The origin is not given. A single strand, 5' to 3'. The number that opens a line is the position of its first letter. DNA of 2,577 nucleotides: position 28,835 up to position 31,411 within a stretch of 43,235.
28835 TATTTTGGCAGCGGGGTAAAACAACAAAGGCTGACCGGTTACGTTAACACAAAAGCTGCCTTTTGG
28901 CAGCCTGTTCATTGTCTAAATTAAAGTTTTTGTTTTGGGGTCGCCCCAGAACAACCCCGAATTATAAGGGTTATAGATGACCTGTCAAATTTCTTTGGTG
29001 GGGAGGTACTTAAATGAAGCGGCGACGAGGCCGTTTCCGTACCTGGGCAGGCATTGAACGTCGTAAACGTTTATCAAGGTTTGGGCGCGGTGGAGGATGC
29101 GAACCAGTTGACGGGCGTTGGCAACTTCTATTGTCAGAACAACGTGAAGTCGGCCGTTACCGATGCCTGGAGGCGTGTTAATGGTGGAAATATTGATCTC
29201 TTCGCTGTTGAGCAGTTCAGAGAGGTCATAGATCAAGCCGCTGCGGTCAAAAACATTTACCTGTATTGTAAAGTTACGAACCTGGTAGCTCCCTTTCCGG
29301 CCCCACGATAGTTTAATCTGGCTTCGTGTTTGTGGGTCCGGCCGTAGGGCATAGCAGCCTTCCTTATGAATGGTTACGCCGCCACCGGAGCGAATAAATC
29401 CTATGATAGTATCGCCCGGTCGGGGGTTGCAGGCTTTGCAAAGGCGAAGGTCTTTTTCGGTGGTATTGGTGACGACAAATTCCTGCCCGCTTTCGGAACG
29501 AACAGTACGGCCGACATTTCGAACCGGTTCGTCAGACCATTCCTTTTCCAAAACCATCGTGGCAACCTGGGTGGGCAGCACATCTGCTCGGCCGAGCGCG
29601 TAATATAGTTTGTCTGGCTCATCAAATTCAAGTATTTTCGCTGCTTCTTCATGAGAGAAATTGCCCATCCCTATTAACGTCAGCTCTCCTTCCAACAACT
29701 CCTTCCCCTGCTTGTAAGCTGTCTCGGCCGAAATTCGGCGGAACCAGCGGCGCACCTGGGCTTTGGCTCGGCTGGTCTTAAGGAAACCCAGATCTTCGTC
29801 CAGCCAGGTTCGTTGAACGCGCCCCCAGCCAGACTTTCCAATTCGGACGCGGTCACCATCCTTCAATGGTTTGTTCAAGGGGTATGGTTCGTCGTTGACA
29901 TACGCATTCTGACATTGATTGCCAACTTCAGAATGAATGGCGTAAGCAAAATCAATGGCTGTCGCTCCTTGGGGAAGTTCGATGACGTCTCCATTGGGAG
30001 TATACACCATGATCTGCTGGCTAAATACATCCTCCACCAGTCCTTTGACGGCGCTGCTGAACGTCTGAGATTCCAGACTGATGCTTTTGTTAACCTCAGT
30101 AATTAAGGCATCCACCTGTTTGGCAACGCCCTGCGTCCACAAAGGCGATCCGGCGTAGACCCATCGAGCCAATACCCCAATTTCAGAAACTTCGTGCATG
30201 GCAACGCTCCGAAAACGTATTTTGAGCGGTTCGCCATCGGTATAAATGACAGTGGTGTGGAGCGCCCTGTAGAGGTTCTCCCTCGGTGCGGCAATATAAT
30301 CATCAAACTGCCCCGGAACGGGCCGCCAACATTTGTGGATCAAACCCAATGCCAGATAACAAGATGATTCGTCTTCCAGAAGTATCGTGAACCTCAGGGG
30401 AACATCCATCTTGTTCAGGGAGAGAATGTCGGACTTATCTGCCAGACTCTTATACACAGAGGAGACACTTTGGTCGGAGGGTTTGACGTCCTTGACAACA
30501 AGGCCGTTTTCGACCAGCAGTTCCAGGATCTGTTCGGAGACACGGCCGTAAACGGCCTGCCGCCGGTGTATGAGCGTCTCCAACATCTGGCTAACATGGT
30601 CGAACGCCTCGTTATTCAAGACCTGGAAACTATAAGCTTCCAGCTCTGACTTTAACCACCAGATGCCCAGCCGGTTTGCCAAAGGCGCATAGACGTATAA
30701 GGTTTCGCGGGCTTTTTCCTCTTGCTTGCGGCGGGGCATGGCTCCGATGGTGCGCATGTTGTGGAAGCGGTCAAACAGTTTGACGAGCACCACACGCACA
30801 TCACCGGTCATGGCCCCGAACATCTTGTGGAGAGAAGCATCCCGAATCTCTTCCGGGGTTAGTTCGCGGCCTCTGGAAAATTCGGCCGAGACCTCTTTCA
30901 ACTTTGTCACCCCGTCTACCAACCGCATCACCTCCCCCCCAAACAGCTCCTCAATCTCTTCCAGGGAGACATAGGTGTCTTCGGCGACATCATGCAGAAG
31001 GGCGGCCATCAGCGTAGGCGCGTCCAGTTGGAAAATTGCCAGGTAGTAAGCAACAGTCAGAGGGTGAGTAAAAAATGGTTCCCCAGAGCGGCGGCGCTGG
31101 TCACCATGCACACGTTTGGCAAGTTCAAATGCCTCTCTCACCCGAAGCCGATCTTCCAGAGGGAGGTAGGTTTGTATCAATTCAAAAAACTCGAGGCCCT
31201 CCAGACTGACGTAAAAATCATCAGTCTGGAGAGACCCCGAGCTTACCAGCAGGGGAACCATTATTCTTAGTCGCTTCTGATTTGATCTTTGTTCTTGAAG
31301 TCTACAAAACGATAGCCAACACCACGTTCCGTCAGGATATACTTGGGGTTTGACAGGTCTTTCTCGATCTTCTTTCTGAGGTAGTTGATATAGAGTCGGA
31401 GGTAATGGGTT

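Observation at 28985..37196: Kinase(PQQ)-PP2C-vWA-FHA-80aa-orphan response regulator-RelA/SpoT: a phospho-Thr module apparently co-transcribed with the alarmone enzyme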

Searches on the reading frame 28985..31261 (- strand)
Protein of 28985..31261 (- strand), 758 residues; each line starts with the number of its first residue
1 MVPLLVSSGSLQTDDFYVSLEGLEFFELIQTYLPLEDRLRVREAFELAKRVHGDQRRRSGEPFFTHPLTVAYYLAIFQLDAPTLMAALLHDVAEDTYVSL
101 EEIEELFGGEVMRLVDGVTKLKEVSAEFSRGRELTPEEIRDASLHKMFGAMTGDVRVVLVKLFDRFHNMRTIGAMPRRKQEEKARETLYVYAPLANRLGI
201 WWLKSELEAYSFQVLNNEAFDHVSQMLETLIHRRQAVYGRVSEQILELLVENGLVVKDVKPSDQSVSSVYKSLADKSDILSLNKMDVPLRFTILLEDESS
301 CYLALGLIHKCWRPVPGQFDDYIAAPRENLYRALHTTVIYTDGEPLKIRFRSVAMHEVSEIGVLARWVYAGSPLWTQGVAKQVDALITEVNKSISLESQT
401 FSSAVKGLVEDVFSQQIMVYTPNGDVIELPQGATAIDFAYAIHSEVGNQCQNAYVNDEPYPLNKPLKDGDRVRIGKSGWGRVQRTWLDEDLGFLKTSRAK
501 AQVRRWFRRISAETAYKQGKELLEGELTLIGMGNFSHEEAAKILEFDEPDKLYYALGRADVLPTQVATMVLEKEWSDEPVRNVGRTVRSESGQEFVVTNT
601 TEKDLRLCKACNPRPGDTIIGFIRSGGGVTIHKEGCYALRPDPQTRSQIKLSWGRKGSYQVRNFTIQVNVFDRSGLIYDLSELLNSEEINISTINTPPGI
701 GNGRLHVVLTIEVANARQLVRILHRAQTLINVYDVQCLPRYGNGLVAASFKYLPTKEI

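Call 3: search_protein_families(library=pfam, proteins=[window:28985-31261:-], max_evalue=0.01)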
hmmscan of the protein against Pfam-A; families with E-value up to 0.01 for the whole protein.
window:28985-31261:- (758 aa): 6 families
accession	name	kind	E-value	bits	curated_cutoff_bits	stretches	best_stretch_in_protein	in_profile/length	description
PF13328.12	HD_4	-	1.8e-45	154.9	27.2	1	44-201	1-156/156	HD domain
PF02824.27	TGS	-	2.7e-21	75.8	22.2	1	417-474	1-58/60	TGS domain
PF04607.23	RelA_SpoT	-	1.4e-17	64.4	27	1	266-370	6-109/113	Region found in RelA / SpoT proteins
PF13291.12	ACT_4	-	4e-12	47.1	27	1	663-736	6-79/80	ACT domain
PF01966.28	HD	-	6.1e-11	43.1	22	1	64-169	2-116/116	HD domain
PF19296.4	RelA_AH_RIS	-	0.00022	21.8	23.8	0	496-584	6-95/185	RelA/SpoT, AH and RIS domains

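Call 32: search_protein_families(library=ncbifam, proteins=[window:28985-31261:-], max_evalue=0.001)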
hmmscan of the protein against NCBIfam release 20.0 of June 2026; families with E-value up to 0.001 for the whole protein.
window:28985-31261:- (758 aa): 3 families
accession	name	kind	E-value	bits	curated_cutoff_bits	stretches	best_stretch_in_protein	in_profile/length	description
TIGR00691.1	spoT_relA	subfamily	5.1e-161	537.4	499.2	1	44-735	1-685/687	RelA/SpoT family protein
NF008303.0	PRK11092.1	equivalog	3.4e-125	418.9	947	1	27-735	9-697/702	bifunctional GTP diphosphokinase/guanosine-3',5'-bis pyrophosphate 3'-pyrophosphohydrolase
NF008124.0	PRK10872.1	equivalog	1.3e-95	321.6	728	1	72-736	64-739/744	GTP diphosphokinase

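Call 33: search_solved_structures(query=window:28985-31261:-, max_evalue=1e-20, show_alignments=2)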
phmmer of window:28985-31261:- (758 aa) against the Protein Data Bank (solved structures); distinct sequences matched with E-value up to 1e-20: 16.
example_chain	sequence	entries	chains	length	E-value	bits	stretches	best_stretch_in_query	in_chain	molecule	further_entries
8fr8_I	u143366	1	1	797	5e-111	375.2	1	33-736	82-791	GTP pyrophosphokinase RelA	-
6yxa_A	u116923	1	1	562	6.7e-100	338.4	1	27-575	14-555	GTP pyrophosphokinase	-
5iqr_8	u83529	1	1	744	1.3e-87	297.8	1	73-736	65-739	GTP pyrophosphokinase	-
5kps_A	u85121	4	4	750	1.4e-87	297.8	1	73-736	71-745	GTP pyrophosphokinase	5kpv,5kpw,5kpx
7oiw_A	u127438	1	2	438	1.4e-87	297.7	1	27-450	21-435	GTP pyrophosphokinase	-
5l3p_z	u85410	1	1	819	6.7e-83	282.2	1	73-640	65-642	GTP pyrophosphokinase,GTP pyrophosphokinase,GTP pyrophosphokinase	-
8acu_A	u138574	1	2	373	6.8e-73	249.1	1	27-378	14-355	GTP pyrophosphokinase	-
1vj7_A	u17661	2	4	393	2.2e-72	247.5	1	18-371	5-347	Bifunctional RELA/SPOT | Bifunctional (p)ppGpp synthase/hydrolase RelA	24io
6s2t_A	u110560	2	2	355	1.1e-68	235.2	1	30-356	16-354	(P)ppGpp synthetase I, SpoT/RelA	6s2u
7ohg_A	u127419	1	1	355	1.1e-68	235.2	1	30-356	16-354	Guanosine-3',5'-bis(Diphosphate) 3'-pyrophosphohydrolase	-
6s2v_A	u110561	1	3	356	1.1e-68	235.2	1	30-356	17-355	(P)ppGpp synthetase I, SpoT/RelA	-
5xnx_A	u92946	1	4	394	9.8e-68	232.1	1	34-370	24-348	Bifunctional (p)ppGpp synthase/hydrolase RelA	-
7qpr_A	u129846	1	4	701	4.2e-57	197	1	28-646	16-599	ACT domain protein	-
9s6k_B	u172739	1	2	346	4.5e-51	177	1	24-363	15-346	GTP pyrophosphokinase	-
6htq_x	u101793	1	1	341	8.4e-39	136.5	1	415-735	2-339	GTP pyrophosphokinase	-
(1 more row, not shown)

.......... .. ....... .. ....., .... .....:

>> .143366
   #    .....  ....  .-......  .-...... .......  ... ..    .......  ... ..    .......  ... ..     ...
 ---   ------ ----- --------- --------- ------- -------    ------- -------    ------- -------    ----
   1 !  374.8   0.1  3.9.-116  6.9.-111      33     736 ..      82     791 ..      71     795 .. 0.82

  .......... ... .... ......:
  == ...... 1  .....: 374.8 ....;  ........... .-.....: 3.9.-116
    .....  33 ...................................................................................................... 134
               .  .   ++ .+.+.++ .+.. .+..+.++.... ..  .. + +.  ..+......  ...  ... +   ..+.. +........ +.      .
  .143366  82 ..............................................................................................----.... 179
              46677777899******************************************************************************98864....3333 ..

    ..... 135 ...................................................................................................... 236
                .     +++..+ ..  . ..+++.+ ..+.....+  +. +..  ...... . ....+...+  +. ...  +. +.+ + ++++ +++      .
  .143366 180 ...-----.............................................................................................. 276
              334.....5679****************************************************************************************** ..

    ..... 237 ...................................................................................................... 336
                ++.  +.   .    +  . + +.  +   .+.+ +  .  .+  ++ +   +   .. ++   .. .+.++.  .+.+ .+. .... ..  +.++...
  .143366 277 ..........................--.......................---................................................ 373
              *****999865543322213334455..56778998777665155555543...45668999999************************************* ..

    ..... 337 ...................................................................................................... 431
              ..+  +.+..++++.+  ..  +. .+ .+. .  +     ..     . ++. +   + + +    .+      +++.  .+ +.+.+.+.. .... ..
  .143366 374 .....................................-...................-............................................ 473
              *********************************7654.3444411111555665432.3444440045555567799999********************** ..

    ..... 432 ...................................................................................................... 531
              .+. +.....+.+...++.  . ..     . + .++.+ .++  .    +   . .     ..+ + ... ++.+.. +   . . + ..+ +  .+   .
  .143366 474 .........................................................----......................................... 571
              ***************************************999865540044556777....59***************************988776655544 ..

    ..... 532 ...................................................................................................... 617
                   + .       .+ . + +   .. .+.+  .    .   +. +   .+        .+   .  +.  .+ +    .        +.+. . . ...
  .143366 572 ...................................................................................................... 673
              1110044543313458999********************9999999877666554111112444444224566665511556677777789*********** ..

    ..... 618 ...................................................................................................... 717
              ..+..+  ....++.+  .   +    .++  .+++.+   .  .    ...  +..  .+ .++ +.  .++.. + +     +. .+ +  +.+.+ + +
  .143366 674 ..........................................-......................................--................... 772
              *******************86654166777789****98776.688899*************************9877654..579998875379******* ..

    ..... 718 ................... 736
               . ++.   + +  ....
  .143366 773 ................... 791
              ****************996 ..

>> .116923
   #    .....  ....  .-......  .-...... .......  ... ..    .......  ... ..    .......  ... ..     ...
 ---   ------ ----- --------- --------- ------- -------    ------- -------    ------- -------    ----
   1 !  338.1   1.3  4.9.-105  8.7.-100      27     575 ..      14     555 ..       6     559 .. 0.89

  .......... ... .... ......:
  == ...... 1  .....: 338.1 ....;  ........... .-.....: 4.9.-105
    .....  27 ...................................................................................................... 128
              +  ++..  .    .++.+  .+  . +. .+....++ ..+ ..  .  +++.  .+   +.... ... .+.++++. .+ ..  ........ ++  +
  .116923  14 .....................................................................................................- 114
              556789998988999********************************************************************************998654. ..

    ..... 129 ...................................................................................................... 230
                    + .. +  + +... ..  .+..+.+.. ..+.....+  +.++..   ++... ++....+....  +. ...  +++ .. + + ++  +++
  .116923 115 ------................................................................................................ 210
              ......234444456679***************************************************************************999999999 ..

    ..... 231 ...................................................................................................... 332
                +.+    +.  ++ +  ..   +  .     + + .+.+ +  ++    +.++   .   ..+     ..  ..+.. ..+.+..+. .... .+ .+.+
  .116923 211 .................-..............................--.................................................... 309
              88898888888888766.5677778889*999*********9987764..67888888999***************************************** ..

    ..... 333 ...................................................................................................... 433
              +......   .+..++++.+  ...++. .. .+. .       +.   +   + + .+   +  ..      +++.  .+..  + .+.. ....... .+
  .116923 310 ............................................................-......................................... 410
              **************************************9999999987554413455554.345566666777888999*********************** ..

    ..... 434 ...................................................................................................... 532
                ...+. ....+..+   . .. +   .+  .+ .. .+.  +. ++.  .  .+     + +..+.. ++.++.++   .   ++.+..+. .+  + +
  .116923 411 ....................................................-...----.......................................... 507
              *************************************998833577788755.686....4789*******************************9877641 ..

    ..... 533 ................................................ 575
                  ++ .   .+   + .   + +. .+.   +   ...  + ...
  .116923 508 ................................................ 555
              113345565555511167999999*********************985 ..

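Call 58: find_homologous_proteins(query=window:28985-31261:-, max_evalue=1e-20)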
Query window:28985-31261:- (758 aa): 7994 proteins with E <= 1e-20 among 8000 candidates; the best 120 are listed.
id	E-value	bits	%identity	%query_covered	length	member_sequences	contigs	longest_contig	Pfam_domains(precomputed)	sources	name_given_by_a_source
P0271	0.0e+0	1661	100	96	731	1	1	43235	PF04607.24,PF13328.13,PF19296.6,PF02824.28,PF01966.29,PF13291.13,PF28438.1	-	-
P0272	0.0e+0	1551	88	100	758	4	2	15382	PF04607.24,PF13328.13,PF19296.6,PF02824.28,PF01966.29,PF13291.13,PF28438.1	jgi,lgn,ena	-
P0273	0.0e+0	1458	84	100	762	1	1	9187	PF04607.24,PF13328.13,PF19296.6,PF02824.28,PF01966.29,PF13291.13,PF28438.1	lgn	-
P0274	0.0e+0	1353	78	100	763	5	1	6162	PF04607.24,PF13328.13,PF19296.6,PF02824.28,PF01966.29,PF13291.13,PF28438.1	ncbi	-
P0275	0.0e+0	1326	75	100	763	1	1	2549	PF04607.24,PF13328.13,PF19296.6,PF02824.28,PF01966.29,PF13291.13,PF28438.1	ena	-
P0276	0.0e+0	1310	76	99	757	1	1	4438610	PF04607.24,PF13328.13,PF02824.28,PF01966.29,PF13291.13,PF28438.1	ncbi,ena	-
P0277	0.0e+0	1304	76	100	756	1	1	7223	PF04607.24,PF13328.13,PF19296.6,PF02824.28,PF01966.29,PF13291.13,PF28438.1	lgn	-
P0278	0.0e+0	1239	72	99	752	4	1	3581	PF04607.24,PF13328.13,PF19296.6,PF02824.28,PF01966.29,PF13291.13,PF01842.32,PF28438.1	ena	-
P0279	0.0e+0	1054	75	81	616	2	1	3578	PF04607.24,PF13328.13,PF19296.6,PF02824.28,PF13291.13,PF28438.1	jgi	jgi:GTP pyrophosphokinase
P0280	0.0e+0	1047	62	97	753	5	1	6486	PF04607.24,PF13328.13,PF19296.6,PF02824.28,PF01966.29,PF13291.13,PF01842.32,PF28438.1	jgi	jgi:GTP pyrophosphokinase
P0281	0.0e+0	1032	62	97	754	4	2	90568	PF04607.24,PF13328.13,PF19296.6,PF02824.28,PF01966.29,PF13291.13,PF01842.32,PF28438.1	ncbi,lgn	-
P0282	0.0e+0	1030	62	97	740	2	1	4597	PF04607.24,PF13328.13,PF02824.28,PF01966.29,PF13291.13,PF01842.32,PF28438.1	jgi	jgi:GTP pyrophosphokinase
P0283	0.0e+0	1019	61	97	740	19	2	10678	PF04607.24,PF13328.13,PF02824.28,PF01966.29,PF13291.13,PF01842.32,PF28438.1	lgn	-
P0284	0.0e+0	1019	62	97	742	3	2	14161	PF04607.24,PF13328.13,PF19296.6,PF02824.28,PF01966.29,PF13291.13,PF01842.32,PF28438.1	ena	-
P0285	0.0e+0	1019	60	97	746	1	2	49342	PF04607.24,PF13328.13,PF02824.28,PF01966.29,PF13291.13,PF01842.32,PF28438.1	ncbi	-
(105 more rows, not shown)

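Call 77: search_protein_families(library=padloc, proteins=[window:28985-31261:-], max_evalue=0.001)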
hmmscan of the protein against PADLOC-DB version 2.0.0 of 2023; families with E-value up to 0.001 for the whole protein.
window:28985-31261:- (758 aa): 0 families
